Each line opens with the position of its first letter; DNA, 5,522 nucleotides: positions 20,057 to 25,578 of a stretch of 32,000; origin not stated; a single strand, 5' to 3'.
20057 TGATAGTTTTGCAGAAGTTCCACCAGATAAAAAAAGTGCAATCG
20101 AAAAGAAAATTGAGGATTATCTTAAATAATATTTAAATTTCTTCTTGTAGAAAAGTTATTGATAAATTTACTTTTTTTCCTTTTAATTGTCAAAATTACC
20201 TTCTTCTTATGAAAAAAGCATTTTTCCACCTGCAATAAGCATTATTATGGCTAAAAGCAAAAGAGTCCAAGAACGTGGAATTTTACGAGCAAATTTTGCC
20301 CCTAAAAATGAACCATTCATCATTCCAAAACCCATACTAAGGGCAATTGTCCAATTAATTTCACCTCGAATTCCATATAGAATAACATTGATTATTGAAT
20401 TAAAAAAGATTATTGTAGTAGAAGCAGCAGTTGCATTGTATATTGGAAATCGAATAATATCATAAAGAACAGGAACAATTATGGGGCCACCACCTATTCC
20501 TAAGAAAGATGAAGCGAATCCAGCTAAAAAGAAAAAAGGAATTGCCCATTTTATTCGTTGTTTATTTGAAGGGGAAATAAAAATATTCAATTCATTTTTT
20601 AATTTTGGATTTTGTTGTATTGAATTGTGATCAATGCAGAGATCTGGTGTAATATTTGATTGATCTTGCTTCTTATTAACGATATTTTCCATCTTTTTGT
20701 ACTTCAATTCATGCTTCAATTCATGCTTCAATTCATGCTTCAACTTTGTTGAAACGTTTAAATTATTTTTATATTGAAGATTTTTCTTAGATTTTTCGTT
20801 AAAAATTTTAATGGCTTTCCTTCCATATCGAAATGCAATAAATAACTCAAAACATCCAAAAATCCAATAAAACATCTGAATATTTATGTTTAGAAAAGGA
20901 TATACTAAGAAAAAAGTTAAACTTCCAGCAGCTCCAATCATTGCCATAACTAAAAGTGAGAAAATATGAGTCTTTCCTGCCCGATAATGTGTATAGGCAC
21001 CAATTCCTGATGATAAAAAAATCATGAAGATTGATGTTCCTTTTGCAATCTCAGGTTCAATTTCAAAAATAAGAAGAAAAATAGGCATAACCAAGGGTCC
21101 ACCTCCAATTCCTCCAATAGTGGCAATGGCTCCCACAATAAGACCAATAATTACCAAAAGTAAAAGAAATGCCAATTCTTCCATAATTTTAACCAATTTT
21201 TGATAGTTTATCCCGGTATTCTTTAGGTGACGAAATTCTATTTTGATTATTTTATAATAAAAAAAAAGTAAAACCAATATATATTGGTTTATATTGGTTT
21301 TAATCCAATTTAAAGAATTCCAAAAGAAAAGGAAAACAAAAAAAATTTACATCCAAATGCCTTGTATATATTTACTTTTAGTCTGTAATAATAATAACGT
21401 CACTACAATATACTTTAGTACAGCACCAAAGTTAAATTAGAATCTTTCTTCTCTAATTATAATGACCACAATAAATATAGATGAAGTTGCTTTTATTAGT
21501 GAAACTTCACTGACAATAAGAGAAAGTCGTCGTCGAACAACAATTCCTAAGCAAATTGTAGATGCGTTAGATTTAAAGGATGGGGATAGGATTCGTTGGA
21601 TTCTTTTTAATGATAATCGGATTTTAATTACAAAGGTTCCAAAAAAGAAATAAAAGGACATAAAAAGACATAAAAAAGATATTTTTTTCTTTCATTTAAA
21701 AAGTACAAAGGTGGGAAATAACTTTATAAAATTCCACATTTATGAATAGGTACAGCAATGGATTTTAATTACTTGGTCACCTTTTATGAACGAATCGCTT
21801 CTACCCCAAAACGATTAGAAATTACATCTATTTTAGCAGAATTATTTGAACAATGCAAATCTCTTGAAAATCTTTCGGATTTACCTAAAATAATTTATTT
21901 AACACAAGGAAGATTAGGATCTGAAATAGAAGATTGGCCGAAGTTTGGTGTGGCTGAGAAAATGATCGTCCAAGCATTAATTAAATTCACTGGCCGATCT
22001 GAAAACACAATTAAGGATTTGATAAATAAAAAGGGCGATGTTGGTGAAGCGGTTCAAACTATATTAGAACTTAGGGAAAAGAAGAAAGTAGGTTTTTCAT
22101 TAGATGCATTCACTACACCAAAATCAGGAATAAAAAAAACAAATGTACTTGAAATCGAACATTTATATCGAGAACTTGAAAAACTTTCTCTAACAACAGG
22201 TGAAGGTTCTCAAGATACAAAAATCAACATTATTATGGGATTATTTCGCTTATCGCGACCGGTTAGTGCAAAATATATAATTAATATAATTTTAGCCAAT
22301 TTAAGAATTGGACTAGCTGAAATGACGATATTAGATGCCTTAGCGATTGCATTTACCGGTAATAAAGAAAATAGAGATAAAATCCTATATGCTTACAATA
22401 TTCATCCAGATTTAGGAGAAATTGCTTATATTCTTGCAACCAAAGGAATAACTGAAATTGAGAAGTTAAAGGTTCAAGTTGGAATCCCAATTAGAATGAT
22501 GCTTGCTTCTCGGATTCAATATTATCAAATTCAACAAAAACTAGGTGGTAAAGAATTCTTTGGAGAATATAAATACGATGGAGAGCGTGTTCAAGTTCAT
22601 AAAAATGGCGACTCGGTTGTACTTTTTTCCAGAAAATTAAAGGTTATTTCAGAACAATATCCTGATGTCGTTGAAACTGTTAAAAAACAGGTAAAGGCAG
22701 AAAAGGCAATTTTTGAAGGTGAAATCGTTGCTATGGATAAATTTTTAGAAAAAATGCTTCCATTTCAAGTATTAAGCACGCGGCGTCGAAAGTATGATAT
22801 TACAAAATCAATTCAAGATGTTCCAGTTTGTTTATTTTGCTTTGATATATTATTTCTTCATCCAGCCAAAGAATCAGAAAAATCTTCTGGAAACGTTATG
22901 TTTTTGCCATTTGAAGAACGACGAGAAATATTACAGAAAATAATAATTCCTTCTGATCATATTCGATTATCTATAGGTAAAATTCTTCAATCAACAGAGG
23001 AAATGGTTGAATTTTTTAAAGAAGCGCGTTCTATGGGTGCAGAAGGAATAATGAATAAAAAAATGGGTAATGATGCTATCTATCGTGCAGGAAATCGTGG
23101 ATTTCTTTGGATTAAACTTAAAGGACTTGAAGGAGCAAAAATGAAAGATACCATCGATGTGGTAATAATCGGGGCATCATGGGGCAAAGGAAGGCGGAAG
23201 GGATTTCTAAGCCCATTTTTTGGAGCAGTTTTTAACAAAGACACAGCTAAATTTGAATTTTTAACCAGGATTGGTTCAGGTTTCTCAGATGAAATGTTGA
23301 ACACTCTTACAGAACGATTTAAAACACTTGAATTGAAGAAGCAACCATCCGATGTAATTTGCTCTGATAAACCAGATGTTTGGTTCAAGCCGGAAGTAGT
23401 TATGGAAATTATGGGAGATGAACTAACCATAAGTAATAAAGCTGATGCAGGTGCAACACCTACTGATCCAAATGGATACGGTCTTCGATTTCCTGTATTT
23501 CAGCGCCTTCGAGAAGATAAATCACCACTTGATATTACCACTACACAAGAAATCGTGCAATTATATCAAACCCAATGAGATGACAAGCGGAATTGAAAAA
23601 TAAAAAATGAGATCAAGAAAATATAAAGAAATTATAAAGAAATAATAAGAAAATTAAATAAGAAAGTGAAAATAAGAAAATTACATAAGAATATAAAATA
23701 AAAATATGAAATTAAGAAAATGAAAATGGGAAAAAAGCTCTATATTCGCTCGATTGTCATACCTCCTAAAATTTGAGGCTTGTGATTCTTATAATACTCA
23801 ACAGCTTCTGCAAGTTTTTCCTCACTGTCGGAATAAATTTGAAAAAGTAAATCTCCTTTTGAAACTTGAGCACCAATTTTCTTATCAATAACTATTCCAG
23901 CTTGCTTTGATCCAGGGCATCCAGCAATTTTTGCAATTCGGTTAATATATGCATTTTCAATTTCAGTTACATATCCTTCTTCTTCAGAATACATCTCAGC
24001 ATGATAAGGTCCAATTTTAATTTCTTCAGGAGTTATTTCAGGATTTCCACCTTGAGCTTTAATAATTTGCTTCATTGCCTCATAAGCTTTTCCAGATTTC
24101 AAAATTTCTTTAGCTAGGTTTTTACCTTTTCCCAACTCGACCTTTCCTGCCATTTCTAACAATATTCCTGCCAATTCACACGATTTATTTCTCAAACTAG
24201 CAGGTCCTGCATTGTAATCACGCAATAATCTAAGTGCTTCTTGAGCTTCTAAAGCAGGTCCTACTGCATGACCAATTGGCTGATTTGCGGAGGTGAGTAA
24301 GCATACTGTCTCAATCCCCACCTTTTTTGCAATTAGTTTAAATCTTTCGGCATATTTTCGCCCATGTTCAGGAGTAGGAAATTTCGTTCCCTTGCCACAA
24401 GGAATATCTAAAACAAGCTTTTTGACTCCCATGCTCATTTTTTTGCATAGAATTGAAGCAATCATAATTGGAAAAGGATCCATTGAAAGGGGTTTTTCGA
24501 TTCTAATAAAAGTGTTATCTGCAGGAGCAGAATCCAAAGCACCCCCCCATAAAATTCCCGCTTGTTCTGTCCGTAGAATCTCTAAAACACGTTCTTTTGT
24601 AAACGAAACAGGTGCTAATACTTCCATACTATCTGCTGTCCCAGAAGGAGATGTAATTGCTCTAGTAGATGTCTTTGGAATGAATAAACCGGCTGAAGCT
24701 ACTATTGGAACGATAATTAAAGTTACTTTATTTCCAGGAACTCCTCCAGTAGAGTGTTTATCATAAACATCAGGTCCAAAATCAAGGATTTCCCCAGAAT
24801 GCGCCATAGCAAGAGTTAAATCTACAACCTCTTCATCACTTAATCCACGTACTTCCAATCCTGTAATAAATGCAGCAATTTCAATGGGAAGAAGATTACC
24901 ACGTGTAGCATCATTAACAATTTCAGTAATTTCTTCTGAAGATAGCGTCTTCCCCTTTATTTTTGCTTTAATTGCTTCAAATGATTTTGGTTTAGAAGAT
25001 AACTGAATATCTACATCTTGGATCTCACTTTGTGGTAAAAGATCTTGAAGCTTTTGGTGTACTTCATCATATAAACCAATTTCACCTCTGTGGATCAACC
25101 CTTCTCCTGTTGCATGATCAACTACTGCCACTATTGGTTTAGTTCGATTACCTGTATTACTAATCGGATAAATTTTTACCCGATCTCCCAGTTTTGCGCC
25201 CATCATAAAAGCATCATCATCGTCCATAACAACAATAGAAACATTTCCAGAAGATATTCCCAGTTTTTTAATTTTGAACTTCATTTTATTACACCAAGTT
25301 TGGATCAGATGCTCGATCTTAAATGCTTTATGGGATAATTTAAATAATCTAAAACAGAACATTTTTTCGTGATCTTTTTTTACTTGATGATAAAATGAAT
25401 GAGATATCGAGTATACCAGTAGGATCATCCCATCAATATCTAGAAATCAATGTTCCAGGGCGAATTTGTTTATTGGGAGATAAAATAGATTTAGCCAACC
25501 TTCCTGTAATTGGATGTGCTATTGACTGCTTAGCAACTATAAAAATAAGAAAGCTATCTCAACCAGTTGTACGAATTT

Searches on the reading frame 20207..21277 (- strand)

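Call 3: search_protein_families(library=pfam, proteins=[window:20207-21277:-])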
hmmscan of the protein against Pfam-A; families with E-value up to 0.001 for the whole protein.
window:20207-21277:- (356 aa): 1 family
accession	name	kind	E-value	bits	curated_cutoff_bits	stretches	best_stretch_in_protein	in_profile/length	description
PF01925.25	TauE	-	1.2e-40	140.1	32.6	1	41-353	1-237/237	Sulfite exporter TauE/SafE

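Call 4: search_protein_families(library=ncbifam, proteins=[window:20207-21277:-])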
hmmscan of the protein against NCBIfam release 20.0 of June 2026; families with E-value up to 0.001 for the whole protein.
window:20207-21277:- (356 aa): 1 family
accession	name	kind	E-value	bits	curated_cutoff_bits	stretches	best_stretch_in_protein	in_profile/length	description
NF040961.1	MamO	equivalog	1e-11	44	800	1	251-354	537-648/648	magnetosome protein MamO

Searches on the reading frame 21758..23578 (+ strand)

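Call 3: search_protein_families(library=pfam, proteins=[window:21758-23578:+])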
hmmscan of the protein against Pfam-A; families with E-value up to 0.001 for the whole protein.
window:21758-23578:+ (606 aa): 4 families
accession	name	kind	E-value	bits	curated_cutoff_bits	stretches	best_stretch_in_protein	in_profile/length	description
PF01068.26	DNA_ligase_A_M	-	8.2e-50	169.8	26.2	1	248-455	2-204/204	ATP dependent DNA ligase domain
PF04675.19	DNA_ligase_A_N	-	9.7e-37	127.3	24.6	1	3-196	2-174/174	DNA ligase N terminus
PF04679.21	DNA_ligase_A_C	-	2.2e-18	66.9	27.5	1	482-588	3-94/94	ATP dependent DNA ligase C terminal region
PF09414.15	RNA_ligase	-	4.7e-05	24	27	1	266-436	2-158/171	RNA ligase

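Call 4: search_protein_families(library=ncbifam, proteins=[window:21758-23578:+])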
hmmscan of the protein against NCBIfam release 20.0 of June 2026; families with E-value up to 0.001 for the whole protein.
window:21758-23578:+ (606 aa): 13 families
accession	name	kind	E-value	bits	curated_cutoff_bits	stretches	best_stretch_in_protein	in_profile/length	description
TIGR00574.1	dnl1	superfamily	2.6e-129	432.3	217.8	1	63-604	2-527/527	ATP-dependent DNA ligase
NF041331.1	LigA_Halo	equivalog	1.9e-82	277.5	830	1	1-602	1-550/552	ATP-dependent DNA ligase LigA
NF002868.0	PRK03180.1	equivalog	8.9e-68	229.2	641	1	11-604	11-507/509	ATP-dependent DNA ligase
NF006701.0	PRK09247.1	equivalog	2e-44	152.5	543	1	10-604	8-536/540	ATP-dependent DNA ligase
TIGR04120.1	DNA_lig_bact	equivalog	1.1e-40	140.1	400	1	134-595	100-518/526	cisplatin damage response ATP-dependent DNA ligase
NF007210.0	PRK09632.1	equivalog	1.2e-36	126.3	989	1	239-594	472-778/781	ATP-dependent DNA ligase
TIGR02779.1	NHEJ_ligase_lig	equivalog_domain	1.3e-36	126.4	227.75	1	261-594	10-301/302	non-homologous end-joining DNA ligase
TIGR02776.1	NHEJ_ligase_prk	equivalog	1.3e-30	106.9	373.2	1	264-598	4-297/587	DNA ligase D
NF004628.0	PRK05972.1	subfamily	2.4e-28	98.7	895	1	260-595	254-547/870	ATP-dependent DNA ligase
NF006078.0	PRK08224.1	equivalog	1.8e-19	69.9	296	1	240-525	4-258/350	ATP-dependent DNA ligase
NF007211.0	PRK09633.1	equivalog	2.1e-15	56.1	774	1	263-459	14-211/610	DNA ligase D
NF005796.0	PRK07636.1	subfamily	5.5e-15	55.3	337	1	253-454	6-184/275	ATP-dependent DNA ligase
NF006592.0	PRK09125.1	equivalog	8.9e-06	24.9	200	1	384-512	131-246/283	DNA ligase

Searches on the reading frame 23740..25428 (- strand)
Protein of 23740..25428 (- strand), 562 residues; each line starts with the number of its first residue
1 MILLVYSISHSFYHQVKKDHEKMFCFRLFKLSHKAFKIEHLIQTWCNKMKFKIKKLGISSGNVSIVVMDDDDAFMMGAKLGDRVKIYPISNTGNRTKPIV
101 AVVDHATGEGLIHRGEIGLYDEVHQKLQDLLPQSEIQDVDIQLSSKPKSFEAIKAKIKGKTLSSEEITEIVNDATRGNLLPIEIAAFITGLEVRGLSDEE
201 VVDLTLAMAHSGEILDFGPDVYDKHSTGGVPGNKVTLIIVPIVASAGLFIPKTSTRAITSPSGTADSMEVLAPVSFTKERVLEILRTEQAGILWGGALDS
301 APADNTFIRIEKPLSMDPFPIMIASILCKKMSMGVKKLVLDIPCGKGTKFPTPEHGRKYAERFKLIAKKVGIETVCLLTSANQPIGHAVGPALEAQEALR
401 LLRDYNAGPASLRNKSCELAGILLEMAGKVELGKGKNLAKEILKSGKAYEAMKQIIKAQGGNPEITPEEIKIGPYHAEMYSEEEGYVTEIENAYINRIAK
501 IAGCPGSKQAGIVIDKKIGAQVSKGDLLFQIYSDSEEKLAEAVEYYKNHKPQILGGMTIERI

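Call 3: search_protein_families(library=pfam, proteins=[window:23740-25428:-])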
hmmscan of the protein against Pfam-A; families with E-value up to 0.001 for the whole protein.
window:23740-25428:- (562 aa): 3 families
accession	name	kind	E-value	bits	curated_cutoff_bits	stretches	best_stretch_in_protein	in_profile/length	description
PF02885.22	Glycos_trans_3N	-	2.6e-16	59.6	26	1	151-212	2-63/63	Glycosyl transferase family, helical bundle domain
PF00591.27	Glycos_transf_3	-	1e-15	58.5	27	1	220-449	3-253/253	Glycosyl transferase family, a/b domain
PF07831.19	PYNP_C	-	8.7e-10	38.6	27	1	486-548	1-70/75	Pyrimidine nucleoside phosphorylase C-terminal domain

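Call 4: search_protein_families(library=ncbifam, proteins=[window:23740-25428:-])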
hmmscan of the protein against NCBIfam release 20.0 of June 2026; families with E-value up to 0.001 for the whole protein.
window:23740-25428:- (562 aa): 10 families
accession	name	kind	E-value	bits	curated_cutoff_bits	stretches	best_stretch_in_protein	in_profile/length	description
TIGR03327.1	AMP_phos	equivalog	1.6e-167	558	535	1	51-562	2-500/500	AMP phosphorylase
TIGR02645.1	ARCH_P_rylase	hypoth_equivalog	1.5e-161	538.2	434.6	1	52-553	2-490/493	putative thymidine phosphorylase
NF003338.0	PRK04350.1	subfamily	2.1e-161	537.7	434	1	49-560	1-500/502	thymidine phosphorylase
TIGR02644.1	Y_phosphoryl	subfamily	1.2e-72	245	409.05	1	151-547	3-411/417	pyrimidine-nucleoside phosphorylase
NF004490.0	PRK05820.1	equivalog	6.1e-68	229.5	269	1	151-547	7-417/439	thymidine phosphorylase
NF004747.0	PRK06078.1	equivalog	3.6e-60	203.8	559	1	152-539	6-405/434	pyrimidine-nucleoside phosphorylase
TIGR02643.1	T_phosphoryl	equivalog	3.5e-52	177.8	570.7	1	151-544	5-414/437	thymidine phosphorylase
TIGR01245.1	trpD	equivalog_domain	3e-15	56.4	199.05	1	157-291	5-144/330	anthranilate phosphoribosyltransferase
NF011201.0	PRK14607.1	equivalog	1e-13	50.8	670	1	151-294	197-344/534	bifunctional anthranilate synthase component II/anthranilate phosphoribosyltransferase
NF007073.0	PRK09522.1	equivalog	0.00025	20.1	738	0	153-268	203-322/531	bifunctional anthranilate synthase glutamate amidotransferase component TrpG/anthranilate phosphoribosyltransferase TrpD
